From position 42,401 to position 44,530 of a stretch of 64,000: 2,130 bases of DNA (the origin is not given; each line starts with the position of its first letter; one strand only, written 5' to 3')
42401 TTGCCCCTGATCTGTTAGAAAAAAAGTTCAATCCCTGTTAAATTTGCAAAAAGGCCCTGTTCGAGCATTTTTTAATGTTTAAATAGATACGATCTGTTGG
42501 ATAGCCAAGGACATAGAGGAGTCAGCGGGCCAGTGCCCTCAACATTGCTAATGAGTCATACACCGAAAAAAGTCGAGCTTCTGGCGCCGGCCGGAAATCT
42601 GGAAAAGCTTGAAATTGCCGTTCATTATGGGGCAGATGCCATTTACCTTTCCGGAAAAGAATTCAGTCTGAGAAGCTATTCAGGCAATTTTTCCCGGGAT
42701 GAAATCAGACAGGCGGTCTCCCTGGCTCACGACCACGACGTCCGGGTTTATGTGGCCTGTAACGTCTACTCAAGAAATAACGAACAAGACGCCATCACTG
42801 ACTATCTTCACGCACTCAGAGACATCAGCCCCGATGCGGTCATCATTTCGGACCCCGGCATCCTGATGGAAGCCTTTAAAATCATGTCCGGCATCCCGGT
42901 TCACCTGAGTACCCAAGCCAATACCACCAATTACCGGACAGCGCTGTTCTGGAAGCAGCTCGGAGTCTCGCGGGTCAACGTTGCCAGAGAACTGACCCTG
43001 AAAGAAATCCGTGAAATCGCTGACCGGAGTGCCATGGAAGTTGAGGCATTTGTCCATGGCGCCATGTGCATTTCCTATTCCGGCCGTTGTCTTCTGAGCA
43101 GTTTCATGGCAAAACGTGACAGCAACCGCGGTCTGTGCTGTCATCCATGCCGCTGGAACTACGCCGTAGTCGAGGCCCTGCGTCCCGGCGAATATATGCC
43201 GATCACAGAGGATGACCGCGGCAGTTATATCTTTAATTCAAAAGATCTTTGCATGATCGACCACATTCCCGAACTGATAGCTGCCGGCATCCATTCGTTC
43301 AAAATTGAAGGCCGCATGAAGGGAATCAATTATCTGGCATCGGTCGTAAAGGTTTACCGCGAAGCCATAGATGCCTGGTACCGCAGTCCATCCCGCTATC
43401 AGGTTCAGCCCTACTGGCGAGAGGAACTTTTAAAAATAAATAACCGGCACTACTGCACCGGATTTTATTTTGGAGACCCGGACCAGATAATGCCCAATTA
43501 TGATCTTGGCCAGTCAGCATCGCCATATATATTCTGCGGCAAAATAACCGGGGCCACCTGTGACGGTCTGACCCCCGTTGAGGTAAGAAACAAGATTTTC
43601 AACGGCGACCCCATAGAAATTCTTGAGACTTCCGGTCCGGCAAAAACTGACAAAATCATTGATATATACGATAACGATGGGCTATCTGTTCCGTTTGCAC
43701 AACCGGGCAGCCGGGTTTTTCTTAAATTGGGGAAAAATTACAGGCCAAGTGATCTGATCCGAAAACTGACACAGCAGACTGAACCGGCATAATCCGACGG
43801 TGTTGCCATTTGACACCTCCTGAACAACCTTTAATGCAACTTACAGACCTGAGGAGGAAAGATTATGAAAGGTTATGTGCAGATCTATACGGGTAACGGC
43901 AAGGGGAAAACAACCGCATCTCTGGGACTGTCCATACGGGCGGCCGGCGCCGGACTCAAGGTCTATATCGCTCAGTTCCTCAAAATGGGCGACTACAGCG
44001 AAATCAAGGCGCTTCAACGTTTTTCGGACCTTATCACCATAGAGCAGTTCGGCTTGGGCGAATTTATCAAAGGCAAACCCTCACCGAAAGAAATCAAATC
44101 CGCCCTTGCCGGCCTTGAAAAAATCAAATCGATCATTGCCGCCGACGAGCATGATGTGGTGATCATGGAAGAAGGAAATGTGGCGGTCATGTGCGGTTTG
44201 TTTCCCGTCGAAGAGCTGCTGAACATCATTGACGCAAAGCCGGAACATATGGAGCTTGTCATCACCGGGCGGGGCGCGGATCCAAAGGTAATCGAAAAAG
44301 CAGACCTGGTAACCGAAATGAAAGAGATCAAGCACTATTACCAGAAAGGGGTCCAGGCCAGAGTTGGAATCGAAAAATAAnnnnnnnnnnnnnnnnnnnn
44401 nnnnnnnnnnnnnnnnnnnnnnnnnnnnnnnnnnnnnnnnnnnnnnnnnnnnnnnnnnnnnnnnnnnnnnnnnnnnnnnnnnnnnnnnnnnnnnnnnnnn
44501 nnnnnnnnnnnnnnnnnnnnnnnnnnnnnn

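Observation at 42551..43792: U32-family 4Fe-4S protein (UbiU/RlhA/TrhP-type) embedded in the cobamide assembly cluster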

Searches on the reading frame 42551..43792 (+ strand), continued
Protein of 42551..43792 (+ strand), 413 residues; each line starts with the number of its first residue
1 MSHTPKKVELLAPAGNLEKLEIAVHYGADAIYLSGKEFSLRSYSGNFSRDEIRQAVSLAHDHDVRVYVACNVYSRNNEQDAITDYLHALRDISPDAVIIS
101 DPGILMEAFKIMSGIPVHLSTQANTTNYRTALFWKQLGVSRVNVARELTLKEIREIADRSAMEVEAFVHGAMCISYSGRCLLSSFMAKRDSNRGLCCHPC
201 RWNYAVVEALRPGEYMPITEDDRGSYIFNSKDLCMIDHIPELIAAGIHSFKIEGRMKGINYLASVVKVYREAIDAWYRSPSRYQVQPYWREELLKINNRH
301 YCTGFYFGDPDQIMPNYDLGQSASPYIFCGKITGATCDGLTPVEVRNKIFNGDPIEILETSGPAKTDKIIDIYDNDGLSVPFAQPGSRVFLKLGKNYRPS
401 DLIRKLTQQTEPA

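Call 66: search_protein_families(library=pfam, proteins=[L085:2255-3235:+, L090:7917-8927:-, L090:7123-7920:-, L090:5847-6623:-, L090:4001-5843:-, L006:11242-12021:+, L097:11397-12287:+, L097:12297-12929:+, L097:13271-14443:+, L097:14461-16008:+])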
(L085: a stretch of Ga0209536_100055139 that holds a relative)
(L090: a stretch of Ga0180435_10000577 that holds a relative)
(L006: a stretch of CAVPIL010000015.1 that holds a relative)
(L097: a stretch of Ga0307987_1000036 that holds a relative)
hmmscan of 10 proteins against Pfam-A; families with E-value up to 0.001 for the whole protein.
L085:2255-3235:+ (327 aa): 1 family
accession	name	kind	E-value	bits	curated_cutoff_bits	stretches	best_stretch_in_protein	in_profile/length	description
PF01497.23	Peripla_BP_2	-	1.7e-34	119.7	27.5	1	71-293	1-230/235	Periplasmic binding protein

L090:7917-8927:- (336 aa): 2 families
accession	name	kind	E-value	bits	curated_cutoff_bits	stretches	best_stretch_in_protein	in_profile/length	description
PF01032.23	FecCD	-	2.7e-84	283.3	26.5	1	23-333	2-311/311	FecCD transport family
PF00950.22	ABC-3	-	0.00026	21.1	20.1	1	106-303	38-231/258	ABC 3 transport family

L090:7123-7920:- (265 aa): 6 families
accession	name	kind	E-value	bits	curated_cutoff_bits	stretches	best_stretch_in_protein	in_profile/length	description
PF00005.33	ABC_tran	-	1e-34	120.5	25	1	20-169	1-137/137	ABC transporter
PF13304.12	AAA_21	-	2.6e-17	64.3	27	2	124-203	221-302/304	AAA domain, putative AbiEii toxin, Type IV TA system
PF02463.25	SMC_N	-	4.8e-09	36.4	40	1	31-201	25-201/220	RecF/RecN/SMC N terminal domain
PF13166.12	AAA_13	-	1.2e-05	24.7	36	0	34-56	20-42/713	AAA domain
PF13175.12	AAA_15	-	0.00014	22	32.1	0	32-50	25-43/374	AAA ATPase domain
PF13476.12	AAA_23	-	0.0002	22.5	27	1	31-51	20-40/201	AAA domain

L090:5847-6623:- (258 aa): 1 family
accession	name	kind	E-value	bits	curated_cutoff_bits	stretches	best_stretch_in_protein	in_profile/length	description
PF14717.12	DUF4465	-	2.6e-58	197.7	25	1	65-238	3-176/176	Domain of unknown function (DUF4465)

L090:4001-5843:- (614 aa): 2 families
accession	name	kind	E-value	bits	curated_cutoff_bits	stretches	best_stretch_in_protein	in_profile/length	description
PF00593.30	TonB_dep_Rec_b-barrel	-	8.4e-29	102.1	27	1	244-614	15-417/436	TonB dependent receptor-like, beta-barrel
PF07715.20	Plug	-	1.7e-27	96.4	23.9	1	57-166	2-107/107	TonB-dependent Receptor Plug Domain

L006:11242-12021:+ (260 aa): 2 families
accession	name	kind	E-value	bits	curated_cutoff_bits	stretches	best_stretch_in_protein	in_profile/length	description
PF00809.28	Pterin_bind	-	4.9e-16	59.5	25.5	1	23-232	19-241/244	Pterin binding enzyme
PF03599.22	CdhD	-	1.1e-05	24.8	24.8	1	52-167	81-181/387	CO dehydrogenase/acetyl-CoA synthase delta subunit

L097:11397-12287:+ (297 aa): 2 families
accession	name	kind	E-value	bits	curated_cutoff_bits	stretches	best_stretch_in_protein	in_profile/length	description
PF01882.25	DUF58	-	4.6e-70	235.6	23.4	1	47-257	1-213/216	Protein of unknown function DUF58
PF13519.12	VWA_2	-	1.6e-10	42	27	1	84-188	1-105/107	von Willebrand factor type A domain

L097:12297-12929:+ (211 aa): 1 family
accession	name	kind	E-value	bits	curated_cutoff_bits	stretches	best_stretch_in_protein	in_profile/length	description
PF14316.11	DUF4381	-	0.0001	23.1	27.2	1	44-122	16-84/145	Domain of unknown function (DUF4381)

L097:13271-14443:+ (391 aa): 4 families
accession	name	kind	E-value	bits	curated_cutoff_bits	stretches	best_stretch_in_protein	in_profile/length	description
PF00441.29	Acyl-CoA_dh_1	-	6.6e-43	146.9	22.4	1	239-385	1-147/150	Acyl-CoA dehydrogenase, C-terminal domain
PF02771.21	Acyl-CoA_dh_N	-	1.8e-34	118.9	22.9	1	14-128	1-113/113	Acyl-CoA dehydrogenase, N-terminal domain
PF02770.24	Acyl-CoA_dh_M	-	2.7e-27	95.2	33.3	1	132-227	1-97/97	Acyl-CoA dehydrogenase, middle domain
PF08028.16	Acyl-CoA_dh_2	-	4e-11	43.8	22.7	1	263-368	10-125/134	Acyl-CoA dehydrogenase, C-terminal domain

L097:14461-16008:+ (516 aa): 2 families
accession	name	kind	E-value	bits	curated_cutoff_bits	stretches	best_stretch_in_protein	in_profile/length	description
PF01039.27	Carboxyl_trans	-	4.3e-116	388.9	22.3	1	31-511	2-490/493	Carboxyl transferase domain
PF03255.19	ACCA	-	9.9e-10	38.5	23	1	327-408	126-207/310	Acetyl co-enzyme A carboxylase carboxyltransferase-like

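Call 69: search_solved_structures(query=window:42551-43789:+, max_evalue=0.001)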
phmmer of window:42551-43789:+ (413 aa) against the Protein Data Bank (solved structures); distinct sequences matched with E-value up to 0.001: 0.

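Call 72: find_encoding_contigs(protein=P0084, flank=5000, max_places=2)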
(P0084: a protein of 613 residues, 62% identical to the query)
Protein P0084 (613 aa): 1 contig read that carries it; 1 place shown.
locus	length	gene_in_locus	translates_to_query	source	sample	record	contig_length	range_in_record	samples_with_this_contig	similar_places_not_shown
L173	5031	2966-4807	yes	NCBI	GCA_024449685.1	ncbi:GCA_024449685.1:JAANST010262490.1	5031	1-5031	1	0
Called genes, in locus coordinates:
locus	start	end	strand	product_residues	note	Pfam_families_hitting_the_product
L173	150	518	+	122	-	PF00072:Response_reg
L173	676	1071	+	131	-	PF00072:Response_reg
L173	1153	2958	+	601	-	PF00015:MCPsignal (weak)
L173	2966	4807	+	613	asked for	PF01136:Peptidase_U32, PF16325:Peptidase_U32_C, PF13489:Methyltransf_23, PF08241:Methyltransf_11, PF13649:Methyltransf_25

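Call 75: predict_structure(alignment_id=A1)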
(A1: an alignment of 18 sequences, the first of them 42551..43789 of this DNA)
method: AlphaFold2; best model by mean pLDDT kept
length: 413 residues; sequences in the alignment: 18
mean_pLDDT: 74.2   pTM: 0.79
mean pLDDT of the five models: 74.2, 68.9, 67.9, 67.7, 55.2
residues with pLDDT >= 90: 161; 70-90: 115; 50-70: 36; < 50: 101
segments of 3 or more residues with pLDDT < 50: 1-3, 40-45, 171-232, 298-322, 410-413
pLDDT, mean of each block of 10 residues (from residue 1): 71 88 95 70 61 95 93 66 89 91 83 89 67 91 73 88 81 38 40 36 34 36 39 69 89 70 90 94 90 65 34 40 69 93 92 93 94 95 92 94 77 38
secondary structure, 60 per line:
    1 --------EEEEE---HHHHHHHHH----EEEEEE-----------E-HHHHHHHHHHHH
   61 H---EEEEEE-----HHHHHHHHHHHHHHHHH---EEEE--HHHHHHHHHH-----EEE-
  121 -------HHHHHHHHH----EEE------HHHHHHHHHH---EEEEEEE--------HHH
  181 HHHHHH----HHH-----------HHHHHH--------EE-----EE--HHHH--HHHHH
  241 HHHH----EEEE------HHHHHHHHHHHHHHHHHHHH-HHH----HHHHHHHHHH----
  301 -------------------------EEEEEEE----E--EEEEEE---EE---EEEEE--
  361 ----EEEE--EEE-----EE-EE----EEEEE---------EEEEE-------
elements in order: E9-13 H17-25 E30-35 H49-61 E65-70 H76-92 E96-99 H102-111 E117-119 H128-136 E141-143 H150-159 E163-169 H178-186 H205-210 H230-233 H236-244 E249-252 H259-278 H287-296 E326-332 E340-345 E354-358 E365-368 E371-373 E388-392 E402-406

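Call 77: fold_search(model_id=the predicted structure, library=pdb)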
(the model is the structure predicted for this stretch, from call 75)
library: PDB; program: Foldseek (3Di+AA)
matches with E <= 10: 1891; with E <= 0.001: 623
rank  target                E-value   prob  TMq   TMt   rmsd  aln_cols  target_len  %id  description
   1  5d88                  3.6e-08  1.00  0.36  0.56  10.4       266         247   13  The Structure of the U32 Peptidase Mk0906 (released 2015-12-02)
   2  7df1_C                6.2e-07  1.00  0.33  0.34  19.4       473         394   11  Crystal structure of human CD98 heavy chain extracellular domain in complex with S1-F4 scFv (released 2022-12-07)
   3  7xsy_D                1.9e-06  1.00  0.35  0.25  18.1       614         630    9  Ligand free structure of branching enzyme isoform 3 (BE3) from Crocosphaera subtropica ATCC 51142 (released 2023-06-07)
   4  1g4e_B                2.1e-06  1.00  0.38  0.66   4.7       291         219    9  THIAMIN PHOSPHATE SYNTHASE (released 2001-09-26)
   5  3eoo_I                2.7e-06  1.00  0.34  0.46  11.8       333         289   10  2.9A crystal structure of methyl-isocitrate lyase from Burkholderia pseudomallei (released 2008-10-21)
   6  4he5                  2.9e-06  1.00  0.18  0.86   1.7        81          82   28  Crystal structure of the selenomethionine variant of the C-terminal domain of Geobacillus thermoleovorans putative U32 p (released 2012-11-14)
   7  3eoo_J                3.1e-06  1.00  0.36  0.49  11.5       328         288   11  2.9A crystal structure of methyl-isocitrate lyase from Burkholderia pseudomallei (released 2008-10-21)
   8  5hmq_D                3.2e-06  1.00  0.36  0.26  15.0       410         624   11  xylose isomerase-like TIM barrel/4-hydroxyphenylpyruvate dioxygenase fusion protein (released 2016-10-19)
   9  3eoo_C                3.4e-06  1.00  0.35  0.48  11.5       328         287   11  2.9A crystal structure of methyl-isocitrate lyase from Burkholderia pseudomallei (released 2008-10-21)
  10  5uck_A                3.7e-06  1.00  0.37  0.51  12.0       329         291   12  Class II fructose-1,6-bisphosphate aldolase of Helicobacter pylori with cleavage products (released 2018-04-11)
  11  5ud3_A                3.9e-06  1.00  0.37  0.49  12.3       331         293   12  Class II fructose-1,6-bisphosphate aldolase H180Q variant of Helicobacter pylori with FBP (released 2018-04-11)
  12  1xg3_C                4.1e-06  1.00  0.36  0.49  11.2       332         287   10  Crystal structure of the C123S 2-methylisocitrate lyase mutant from Escherichia coli in complex with the reaction prod (released 2005-03-01)
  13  4jdy_A                4.1e-06  1.00  0.31  0.45  12.4       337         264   12  Crystal structure of Rv2606c (released 2013-05-22)
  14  4he6                  4.4e-06  1.00  0.18  0.77   3.8        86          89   24  Crystal structure of the C-terminal domain of Geobacillus thermoleovorans putative U32 peptidase (released 2012-11-14)
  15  3c56_A                4.4e-06  1.00  0.38  0.50  12.2       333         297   13  Class II fructose-1,6-bisphosphate aldolase from helicobacter pylori in complex with N-(3-Hydroxypropyl)-glycolohydrox (released 2008-08-26)
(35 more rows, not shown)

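Call 78: find_encoding_contigs(protein=P0081, flank=8000, max_places=1)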
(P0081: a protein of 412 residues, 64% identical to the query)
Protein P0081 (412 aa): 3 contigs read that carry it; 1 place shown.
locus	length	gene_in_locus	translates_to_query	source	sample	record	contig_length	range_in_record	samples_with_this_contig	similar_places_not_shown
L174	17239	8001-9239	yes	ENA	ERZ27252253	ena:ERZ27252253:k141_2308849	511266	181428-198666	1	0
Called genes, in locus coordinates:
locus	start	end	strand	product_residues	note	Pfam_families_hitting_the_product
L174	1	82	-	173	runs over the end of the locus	PF00466:Ribosomal_L10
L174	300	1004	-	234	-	PF00687:Ribosomal_L1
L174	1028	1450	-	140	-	PF03946:Ribosomal_L11_N, PF00298:Ribosomal_L11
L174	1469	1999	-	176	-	PF02357:NusG, PF00467:KOW (weak)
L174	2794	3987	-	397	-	PF00009:GTP_EFTU, PF03144:GTP_EFTU_D2, PF03143:GTP_EFTU_D3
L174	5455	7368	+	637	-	PF01464:SLT, PF23446:LysM1_NFP_LYK (faint), PF23472:LysM2_CERK1_LYK3_4_5 (faint), PF01476:LysM, PF23473:LysM3_LYK4_5 (faint), PF01476:LysM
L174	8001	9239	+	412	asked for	PF01136:Peptidase_U32, PF16325:Peptidase_U32_C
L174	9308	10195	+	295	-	PF00590:TP_methylase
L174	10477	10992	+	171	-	PF02572:CobA_CobO_BtuR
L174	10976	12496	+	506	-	PF01656:CbiA, PF13500:AAA_26, PF07685:GATase_3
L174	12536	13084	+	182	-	PF02283:CobU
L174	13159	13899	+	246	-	PF02654:CobS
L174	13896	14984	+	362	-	PF00155:Aminotran_1_2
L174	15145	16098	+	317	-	PF03186:CobD_Cbib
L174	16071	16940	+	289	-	PF01261:AP_endonuc_2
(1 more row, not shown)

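Call 79: find_encoding_contigs(protein=P0026, flank=8000, max_places=1)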
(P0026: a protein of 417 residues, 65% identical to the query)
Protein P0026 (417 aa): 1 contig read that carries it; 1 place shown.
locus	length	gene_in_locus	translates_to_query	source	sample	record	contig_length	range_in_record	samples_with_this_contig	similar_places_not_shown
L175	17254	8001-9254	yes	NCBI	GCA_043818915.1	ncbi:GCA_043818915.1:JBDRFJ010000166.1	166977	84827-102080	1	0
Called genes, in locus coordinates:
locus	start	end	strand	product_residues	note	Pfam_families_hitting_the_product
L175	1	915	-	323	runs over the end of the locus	PF00490:ALAD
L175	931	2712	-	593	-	PF00004:AAA, PF07724:AAA_2, PF10431:ClpB_D2-small (weak)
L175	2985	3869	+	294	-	PF00072:Response_reg, PF00990:GGDEF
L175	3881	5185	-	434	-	PF00919:UPF0004, PF04055:Radical_SAM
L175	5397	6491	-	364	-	PF03054:tRNA_Me_trans, PF20259:tRNA_Me_trans_M, PF20258:tRNA_Me_trans_C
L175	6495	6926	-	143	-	PF09383:NIL, PF13183:Fer4_8 (faint), PF14697:Fer4_21, PF12797:Fer4_2 (faint), PF00037:Fer4 (weak), PF13237:Fer4_10, PF12838:Fer4_7, PF13187:Fer4_9, +2 more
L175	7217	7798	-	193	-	PF00881:Nitroreductase, PF14512:TM1586_NiRdase (weak)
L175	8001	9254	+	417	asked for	PF01136:Peptidase_U32, PF16325:Peptidase_U32_C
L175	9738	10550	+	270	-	PF01887:SAM_HAT_N, PF20257:SAM_HAT_C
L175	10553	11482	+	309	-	PF04015:DUF362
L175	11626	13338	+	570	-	PF00749:tRNA-synt_1c, PF03950:tRNA-synt_1c_C, PF20974:tRNA-synt_1c_C2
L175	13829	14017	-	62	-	-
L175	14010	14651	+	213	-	PF00691:OmpA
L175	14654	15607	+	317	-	PF01618:MotA_ExbB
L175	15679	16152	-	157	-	PF02142:MGS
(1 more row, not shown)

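Call 80: find_encoding_contigs(protein=P0117, flank=8000, max_places=1)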
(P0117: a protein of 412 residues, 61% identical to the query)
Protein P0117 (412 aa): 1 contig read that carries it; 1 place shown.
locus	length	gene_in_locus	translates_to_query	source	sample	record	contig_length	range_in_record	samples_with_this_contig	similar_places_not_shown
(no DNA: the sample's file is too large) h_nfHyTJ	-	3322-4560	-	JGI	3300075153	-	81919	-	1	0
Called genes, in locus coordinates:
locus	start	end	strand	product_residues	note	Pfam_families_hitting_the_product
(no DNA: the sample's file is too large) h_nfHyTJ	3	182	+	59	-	?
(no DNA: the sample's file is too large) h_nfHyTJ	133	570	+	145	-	PF19502:DUF6036 (weak)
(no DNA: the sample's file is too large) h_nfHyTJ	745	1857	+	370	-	PF00483:NTP_transferase, PF12804:NTP_transf_3 (weak)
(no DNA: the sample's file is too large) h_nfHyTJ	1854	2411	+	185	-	PF00908:dTDP_sugar_isom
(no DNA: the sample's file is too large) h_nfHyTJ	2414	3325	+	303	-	PF01370:Epimerase, PF02719:Polysacc_synt_2 (weak), PF04321:RmlD_sub_bind, PF16363:GDP_Man_Dehyd, PF07993:NAD_binding_4 (faint)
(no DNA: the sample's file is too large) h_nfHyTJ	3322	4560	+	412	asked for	PF01136:Peptidase_U32, PF16325:Peptidase_U32_C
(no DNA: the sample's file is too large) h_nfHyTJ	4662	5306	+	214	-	PF08668:HDOD (weak), PF13487:HD_5, PF01966:HD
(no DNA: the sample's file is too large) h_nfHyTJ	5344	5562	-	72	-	PF26551:DUF8180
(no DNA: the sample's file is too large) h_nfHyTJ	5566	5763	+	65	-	-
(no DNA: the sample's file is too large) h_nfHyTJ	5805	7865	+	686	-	PF00912:Transgly, PF00905:Transpeptidase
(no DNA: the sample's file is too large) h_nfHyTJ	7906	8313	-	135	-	PF07813:LTXXQ (faint)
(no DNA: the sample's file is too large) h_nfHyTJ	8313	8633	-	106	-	-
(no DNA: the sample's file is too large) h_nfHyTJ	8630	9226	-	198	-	PF07638:Sigma70_ECF (faint), PF04542:Sigma70_r2, PF08281:Sigma70_r4_2, PF04545:Sigma70_r4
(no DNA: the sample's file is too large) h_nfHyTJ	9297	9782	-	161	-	PF13801:Metal_resist, PF07813:LTXXQ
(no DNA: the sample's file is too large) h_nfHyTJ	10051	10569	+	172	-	PF09537:DUF2383 (faint), PF02915:Rubrerythrin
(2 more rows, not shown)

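Call 81: find_encoding_contigs(protein=P0033, flank=8000, max_places=1)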
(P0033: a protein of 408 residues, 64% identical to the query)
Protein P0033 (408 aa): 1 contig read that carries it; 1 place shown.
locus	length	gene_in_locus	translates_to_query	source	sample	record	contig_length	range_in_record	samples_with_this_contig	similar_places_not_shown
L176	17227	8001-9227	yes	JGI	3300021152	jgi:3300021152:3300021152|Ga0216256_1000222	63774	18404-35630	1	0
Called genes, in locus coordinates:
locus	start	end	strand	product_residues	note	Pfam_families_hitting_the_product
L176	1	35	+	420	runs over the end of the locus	PF00994:MoCF_biosynth, PF02464:CinA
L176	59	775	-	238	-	PF00561:Abhydrolase_1 (faint), PF12146:Hydrolase_4, PF02129:Peptidase_S15 (faint), PF00326:Peptidase_S9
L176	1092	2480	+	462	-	PF01938:TRAM, PF05958:tRNA_U5-meth_tr, PF05175:MTS (weak), PF13847:Methyltransf_31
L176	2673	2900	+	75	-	PF04023:FeoA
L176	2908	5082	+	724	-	PF00009:GTP_EFTU (faint), PF01926:MMR_HSR1, PF02421:FeoB_N, PF17910:FeoB_Cyto, PF07670:Gate, PF07664:FeoB_C, PF07670:Gate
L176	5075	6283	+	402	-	PF01545:Cation_efflux, PF16916:ZT_dimer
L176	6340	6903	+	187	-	PF00908:dTDP_sugar_isom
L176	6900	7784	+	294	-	PF01073:3Beta_HSD (faint), PF01370:Epimerase, PF02719:Polysacc_synt_2 (faint), PF04321:RmlD_sub_bind, PF16363:GDP_Man_Dehyd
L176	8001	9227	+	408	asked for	PF01136:Peptidase_U32, PF16325:Peptidase_U32_C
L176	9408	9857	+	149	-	PF00072:Response_reg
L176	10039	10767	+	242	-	-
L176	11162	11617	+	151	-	-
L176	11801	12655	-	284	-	PF08668:HDOD, PF01966:HD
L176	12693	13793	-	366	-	PF00990:GGDEF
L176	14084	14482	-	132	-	PF13682:CZB (weak)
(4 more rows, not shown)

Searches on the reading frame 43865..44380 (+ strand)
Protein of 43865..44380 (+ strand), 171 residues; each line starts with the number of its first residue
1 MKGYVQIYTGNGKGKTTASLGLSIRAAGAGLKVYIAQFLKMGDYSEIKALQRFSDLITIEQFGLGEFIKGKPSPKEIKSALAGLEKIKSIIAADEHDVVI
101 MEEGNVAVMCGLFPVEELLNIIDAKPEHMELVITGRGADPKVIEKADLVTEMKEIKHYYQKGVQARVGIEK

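Call 5: search_protein_families(library=pfam, proteins=[window:43865-44380:+])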
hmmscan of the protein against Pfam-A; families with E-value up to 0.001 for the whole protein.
window:43865-44380:+ (171 aa): 1 family
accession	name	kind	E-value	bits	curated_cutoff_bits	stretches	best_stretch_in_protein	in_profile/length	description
PF02572.21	CobA_CobO_BtuR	-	3.6e-59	200.3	25.7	1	2-170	2-171/172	ATP:corrinoid adenosyltransferase BtuR/CobO/CobP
